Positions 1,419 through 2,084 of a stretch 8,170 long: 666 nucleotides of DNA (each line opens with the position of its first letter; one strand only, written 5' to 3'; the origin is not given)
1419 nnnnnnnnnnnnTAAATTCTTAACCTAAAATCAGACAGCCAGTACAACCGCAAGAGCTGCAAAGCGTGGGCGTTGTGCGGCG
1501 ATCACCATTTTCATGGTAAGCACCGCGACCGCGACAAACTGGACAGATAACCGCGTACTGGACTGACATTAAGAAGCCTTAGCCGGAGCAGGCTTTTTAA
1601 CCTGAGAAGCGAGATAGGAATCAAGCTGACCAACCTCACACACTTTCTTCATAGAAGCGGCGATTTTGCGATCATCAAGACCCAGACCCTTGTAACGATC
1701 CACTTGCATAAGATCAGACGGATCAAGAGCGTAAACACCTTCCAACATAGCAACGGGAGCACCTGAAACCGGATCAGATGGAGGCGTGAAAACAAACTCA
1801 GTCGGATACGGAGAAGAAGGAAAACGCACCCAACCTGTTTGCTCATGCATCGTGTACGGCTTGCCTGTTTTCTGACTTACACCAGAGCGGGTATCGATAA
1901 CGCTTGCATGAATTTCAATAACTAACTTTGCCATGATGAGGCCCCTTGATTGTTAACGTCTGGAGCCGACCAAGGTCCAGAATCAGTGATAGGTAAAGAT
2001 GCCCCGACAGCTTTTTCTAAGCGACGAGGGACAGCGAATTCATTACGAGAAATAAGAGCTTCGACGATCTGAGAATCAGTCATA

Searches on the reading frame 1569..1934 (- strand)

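Call 6: search_protein_families(library=pfam, proteins=[window:1569-1934:-], max_evalue=0.01)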
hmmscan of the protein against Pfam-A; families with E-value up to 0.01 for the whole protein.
window:1569-1934:- (121 aa): 2 families
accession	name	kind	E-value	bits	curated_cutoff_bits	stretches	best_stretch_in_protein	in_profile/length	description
PF02303.23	Phage_DNA_bind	-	8.8e-07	29.6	25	1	6-87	5-78/82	Helix-destabilising protein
PF17878.8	ssDBP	-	0.0013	19.1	27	1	13-50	9-43/81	Phage single-stranded DNA-binding protein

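Call 7: search_protein_families(library=phrogs, proteins=[window:1569-1934:-], max_evalue=0.01)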
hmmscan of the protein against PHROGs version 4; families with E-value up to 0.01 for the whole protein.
window:1569-1934:- (121 aa): 2 families
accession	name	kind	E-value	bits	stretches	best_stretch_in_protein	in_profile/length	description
phrog_1199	-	DNA, RNA and nucleotide metabolism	7.1e-09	36.6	1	5-96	5-89/98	single strand DNA binding protein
phrog_2866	-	DNA, RNA and nucleotide metabolism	4.6e-06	27.7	1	1-31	8-36/122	single strand DNA binding protein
